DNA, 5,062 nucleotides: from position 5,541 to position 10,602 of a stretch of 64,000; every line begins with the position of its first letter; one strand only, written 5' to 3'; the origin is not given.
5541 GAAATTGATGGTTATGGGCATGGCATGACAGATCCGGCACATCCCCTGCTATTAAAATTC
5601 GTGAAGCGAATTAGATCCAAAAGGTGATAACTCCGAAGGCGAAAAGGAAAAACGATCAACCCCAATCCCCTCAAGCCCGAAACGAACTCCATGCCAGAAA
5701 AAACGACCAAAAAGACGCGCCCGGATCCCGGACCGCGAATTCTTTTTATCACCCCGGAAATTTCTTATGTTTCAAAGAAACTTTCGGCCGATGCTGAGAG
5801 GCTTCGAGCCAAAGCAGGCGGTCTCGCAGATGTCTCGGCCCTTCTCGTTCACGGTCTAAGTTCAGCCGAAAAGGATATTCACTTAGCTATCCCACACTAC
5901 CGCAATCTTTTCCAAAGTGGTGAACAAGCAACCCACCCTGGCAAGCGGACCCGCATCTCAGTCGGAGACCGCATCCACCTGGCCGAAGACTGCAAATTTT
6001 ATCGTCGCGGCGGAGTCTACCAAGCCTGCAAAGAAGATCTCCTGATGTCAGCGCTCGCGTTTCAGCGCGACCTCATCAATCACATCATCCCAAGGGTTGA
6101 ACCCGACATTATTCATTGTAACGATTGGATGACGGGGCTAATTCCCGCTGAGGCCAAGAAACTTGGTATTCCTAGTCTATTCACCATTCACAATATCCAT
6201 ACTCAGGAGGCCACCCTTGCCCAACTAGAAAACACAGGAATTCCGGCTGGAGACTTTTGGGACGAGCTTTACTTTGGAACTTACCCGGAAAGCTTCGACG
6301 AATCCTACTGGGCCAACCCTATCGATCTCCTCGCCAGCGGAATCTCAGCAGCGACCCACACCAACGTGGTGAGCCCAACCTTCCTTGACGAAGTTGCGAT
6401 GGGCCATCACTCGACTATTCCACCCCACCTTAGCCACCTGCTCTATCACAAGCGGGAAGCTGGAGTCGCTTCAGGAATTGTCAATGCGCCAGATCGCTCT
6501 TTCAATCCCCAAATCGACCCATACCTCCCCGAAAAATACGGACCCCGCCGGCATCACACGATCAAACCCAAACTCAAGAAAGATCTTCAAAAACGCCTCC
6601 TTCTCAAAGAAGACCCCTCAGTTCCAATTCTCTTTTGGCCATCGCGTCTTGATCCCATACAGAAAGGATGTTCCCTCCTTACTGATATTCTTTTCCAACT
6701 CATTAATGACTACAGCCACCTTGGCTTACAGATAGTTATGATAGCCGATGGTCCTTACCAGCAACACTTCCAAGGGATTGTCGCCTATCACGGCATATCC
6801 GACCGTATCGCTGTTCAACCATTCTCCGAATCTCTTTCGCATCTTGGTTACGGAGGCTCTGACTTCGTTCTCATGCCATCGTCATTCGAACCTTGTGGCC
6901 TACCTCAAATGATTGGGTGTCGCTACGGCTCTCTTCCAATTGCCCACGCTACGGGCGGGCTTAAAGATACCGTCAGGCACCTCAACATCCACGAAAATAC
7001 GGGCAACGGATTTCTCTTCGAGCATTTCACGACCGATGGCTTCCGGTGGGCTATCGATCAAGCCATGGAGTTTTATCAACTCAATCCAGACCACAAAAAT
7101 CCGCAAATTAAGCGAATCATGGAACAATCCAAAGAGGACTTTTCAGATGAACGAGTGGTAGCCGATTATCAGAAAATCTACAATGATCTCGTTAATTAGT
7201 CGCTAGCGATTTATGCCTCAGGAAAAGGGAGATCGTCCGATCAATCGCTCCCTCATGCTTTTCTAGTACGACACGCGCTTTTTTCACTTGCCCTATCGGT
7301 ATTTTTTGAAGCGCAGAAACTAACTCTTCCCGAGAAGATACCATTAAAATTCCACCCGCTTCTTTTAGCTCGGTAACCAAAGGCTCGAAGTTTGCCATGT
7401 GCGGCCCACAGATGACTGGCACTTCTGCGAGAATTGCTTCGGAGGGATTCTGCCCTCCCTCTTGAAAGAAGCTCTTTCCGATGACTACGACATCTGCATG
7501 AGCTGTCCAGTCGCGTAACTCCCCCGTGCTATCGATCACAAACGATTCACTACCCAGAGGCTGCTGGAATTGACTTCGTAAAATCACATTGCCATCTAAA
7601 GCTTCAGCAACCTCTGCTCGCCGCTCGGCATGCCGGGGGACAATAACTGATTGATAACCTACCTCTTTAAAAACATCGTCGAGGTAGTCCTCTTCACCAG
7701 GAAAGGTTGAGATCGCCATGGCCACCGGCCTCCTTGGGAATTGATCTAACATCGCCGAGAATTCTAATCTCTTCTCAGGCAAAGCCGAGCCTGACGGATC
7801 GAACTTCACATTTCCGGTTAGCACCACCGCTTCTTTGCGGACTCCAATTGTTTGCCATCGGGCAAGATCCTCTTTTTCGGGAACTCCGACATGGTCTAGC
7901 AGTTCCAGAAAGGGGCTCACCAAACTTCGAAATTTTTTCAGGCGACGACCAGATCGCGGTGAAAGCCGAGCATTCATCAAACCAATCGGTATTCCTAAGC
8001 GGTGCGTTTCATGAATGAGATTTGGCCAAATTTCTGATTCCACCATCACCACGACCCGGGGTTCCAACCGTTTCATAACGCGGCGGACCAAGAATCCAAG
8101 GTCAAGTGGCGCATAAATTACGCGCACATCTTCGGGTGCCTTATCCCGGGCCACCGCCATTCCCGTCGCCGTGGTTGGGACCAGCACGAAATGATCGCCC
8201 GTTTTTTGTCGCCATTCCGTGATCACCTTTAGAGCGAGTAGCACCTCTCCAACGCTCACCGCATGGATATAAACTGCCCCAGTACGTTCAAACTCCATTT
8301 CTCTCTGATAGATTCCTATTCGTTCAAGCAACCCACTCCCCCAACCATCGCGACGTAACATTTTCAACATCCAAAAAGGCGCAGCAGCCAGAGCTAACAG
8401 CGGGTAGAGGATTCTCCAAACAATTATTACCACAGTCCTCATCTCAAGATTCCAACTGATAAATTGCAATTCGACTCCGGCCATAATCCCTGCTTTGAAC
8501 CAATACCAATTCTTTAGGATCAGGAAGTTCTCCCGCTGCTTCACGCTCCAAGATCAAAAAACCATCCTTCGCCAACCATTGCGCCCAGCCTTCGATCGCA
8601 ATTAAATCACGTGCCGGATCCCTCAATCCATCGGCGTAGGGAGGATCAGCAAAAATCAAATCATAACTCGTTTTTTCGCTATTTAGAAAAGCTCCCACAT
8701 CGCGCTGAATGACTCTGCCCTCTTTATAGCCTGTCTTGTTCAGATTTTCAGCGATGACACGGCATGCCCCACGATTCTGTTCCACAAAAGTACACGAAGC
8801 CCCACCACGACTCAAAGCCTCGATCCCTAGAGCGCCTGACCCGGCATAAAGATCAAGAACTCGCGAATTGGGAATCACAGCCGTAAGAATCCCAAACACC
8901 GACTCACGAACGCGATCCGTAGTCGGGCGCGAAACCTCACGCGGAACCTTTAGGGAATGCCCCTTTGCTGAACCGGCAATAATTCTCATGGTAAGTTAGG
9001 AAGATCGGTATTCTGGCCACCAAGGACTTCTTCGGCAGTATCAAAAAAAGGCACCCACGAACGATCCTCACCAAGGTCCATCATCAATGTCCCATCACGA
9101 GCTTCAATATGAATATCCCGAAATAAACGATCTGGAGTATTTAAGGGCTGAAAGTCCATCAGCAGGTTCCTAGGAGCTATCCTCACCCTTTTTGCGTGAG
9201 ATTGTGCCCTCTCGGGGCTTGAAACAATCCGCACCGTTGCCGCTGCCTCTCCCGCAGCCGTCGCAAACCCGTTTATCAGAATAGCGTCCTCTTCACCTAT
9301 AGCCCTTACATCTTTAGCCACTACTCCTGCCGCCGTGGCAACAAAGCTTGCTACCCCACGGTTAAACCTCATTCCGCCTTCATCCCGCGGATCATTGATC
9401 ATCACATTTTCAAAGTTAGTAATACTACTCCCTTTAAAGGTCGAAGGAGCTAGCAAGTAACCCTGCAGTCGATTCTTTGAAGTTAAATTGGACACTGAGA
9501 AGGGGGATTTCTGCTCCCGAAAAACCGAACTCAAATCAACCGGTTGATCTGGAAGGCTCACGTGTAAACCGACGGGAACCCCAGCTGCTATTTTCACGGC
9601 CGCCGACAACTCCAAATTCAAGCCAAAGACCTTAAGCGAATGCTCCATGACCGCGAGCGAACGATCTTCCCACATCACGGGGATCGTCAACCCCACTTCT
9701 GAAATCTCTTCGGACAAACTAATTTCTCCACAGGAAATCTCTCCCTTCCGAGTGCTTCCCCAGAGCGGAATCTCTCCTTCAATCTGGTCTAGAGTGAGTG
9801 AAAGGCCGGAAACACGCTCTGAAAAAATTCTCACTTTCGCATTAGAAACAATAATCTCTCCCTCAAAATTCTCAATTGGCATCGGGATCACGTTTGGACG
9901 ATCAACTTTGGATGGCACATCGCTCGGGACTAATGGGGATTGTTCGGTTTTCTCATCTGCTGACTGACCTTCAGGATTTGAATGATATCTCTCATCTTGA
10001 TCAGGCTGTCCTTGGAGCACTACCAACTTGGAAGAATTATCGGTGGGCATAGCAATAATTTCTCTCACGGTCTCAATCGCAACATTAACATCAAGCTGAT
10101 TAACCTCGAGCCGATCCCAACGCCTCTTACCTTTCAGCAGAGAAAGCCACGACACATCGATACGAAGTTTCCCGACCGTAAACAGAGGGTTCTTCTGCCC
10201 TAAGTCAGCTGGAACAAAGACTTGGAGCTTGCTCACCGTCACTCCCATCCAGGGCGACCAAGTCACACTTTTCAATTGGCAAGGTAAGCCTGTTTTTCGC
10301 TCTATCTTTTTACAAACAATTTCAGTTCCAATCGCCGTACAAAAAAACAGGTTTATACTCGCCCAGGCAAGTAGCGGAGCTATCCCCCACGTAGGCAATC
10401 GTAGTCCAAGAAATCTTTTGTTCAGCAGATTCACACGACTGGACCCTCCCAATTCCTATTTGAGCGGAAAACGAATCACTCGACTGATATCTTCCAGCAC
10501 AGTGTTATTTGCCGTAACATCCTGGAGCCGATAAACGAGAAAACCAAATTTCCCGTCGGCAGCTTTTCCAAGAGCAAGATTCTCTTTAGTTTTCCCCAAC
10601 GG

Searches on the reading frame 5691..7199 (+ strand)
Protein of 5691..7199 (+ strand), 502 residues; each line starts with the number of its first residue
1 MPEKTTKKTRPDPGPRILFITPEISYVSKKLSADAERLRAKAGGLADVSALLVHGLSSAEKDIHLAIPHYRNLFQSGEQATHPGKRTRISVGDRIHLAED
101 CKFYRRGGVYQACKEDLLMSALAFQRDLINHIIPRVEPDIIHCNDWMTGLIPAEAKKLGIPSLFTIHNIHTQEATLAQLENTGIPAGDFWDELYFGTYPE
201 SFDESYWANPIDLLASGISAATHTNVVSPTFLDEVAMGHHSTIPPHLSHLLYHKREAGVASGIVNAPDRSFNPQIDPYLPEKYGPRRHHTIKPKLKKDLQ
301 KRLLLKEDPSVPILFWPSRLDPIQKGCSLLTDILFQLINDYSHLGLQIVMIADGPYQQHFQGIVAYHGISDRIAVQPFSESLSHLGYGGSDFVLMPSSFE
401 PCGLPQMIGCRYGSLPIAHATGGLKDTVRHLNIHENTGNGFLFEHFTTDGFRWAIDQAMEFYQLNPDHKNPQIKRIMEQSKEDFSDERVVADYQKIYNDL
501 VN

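Call 16: search_protein_families(library=pfam, proteins=[window:5691-7199:+], max_evalue=0.001)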
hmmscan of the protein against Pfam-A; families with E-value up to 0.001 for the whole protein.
window:5691-7199:+ (502 aa): 5 families
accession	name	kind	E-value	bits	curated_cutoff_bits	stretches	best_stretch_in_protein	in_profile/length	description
PF08323.17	Glyco_transf_5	-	6.3e-28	98.5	22.7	1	17-236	2-225/239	Starch synthase catalytic domain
PF00534.26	Glycos_transf_1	-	8e-08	32.4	26.4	1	314-460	18-157/172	Glycosyl transferases group 1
PF13692.12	Glyco_trans_1_4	-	9.3e-07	29.6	27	1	312-458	2-139/142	Glycosyl transferases group 1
PF13439.12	Glyco_transf_4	-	2.1e-06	28.3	28.5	1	43-171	2-108/170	Glycosyltransferase Family 4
PF13579.12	Glyco_trans_4_4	-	2.6e-06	28.3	29.7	1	43-173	1-103/158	Glycosyl transferase 4-like domain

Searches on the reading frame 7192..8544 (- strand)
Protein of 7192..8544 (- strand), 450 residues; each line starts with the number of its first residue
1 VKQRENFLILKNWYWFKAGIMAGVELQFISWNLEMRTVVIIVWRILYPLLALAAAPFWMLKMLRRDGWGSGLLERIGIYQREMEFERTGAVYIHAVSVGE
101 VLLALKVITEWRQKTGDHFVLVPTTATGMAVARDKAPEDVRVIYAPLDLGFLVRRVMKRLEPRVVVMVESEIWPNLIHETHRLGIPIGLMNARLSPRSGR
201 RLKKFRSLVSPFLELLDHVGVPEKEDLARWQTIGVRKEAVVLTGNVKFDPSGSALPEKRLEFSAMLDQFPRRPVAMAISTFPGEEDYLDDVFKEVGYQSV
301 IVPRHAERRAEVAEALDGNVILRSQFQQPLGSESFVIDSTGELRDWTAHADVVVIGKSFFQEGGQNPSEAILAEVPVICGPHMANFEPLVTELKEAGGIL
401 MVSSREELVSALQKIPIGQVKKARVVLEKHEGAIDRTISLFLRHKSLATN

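Call 16: search_protein_families(library=pfam, proteins=[window:7192-8544:-], max_evalue=0.001)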
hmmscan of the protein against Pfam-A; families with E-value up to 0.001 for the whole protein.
window:7192-8544:- (450 aa): 1 family
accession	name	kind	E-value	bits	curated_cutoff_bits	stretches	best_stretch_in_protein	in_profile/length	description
PF04413.22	Glycos_transf_N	-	5.3e-50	169.9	23.9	1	72-249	3-178/179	3-Deoxy-D-manno-octulosonic-acid transferase (kdotransferase)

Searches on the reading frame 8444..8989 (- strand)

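Call 16: search_protein_families(library=pfam, proteins=[window:8444-8989:-], max_evalue=0.001)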
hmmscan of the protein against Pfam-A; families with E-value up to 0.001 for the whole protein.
window:8444-8989:- (181 aa): 5 families
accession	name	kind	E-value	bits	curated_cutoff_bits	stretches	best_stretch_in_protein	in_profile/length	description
PF03602.21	Cons_hypoth95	-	6.3e-49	166.5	24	1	1-178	1-182/182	Conserved hypothetical protein 95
PF05175.20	MTS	-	7.7e-10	39.1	23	1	41-145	32-136/170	Methyltransferase small domain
PF13847.12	Methyltransf_31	-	1.3e-05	25.3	27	1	41-123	4-85/145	Methyltransferase domain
PF01555.25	N6_N4_Mtase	-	5.8e-05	23.6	26.7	0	34-79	175-219/221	DNA methylase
PF13649.12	Methyltransf_25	-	9.6e-05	23.4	27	1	44-114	1-70/97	Methyltransferase domain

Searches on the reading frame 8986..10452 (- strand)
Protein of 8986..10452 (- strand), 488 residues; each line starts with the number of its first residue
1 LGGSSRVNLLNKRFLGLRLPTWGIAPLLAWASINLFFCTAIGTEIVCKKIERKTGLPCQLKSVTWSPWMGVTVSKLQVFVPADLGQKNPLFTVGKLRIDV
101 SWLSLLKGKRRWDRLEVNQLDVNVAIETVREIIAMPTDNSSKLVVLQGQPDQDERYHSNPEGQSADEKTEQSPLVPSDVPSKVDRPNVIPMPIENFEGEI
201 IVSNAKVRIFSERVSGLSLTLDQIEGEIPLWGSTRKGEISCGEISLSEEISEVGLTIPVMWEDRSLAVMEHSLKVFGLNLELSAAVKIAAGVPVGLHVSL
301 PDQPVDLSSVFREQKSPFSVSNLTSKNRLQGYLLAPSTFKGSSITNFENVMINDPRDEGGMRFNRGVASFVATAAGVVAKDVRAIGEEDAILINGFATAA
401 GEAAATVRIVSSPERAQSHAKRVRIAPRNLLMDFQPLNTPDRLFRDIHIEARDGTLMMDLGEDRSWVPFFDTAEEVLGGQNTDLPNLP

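Call 16: search_protein_families(library=pfam, proteins=[window:8986-10452:-], max_evalue=0.001)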
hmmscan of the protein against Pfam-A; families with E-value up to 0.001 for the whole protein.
window:8986-10452:- (488 aa): 2 families
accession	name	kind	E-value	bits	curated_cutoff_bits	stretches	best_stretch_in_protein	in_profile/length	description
PF05359.17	DUF748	-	1.2e-07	30.6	50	1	18-129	16-124/1037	Domain of Unknown Function (DUF748)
PF05170.20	AsmA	-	0.00077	18.8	29.8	0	32-209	24-171/607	AsmA family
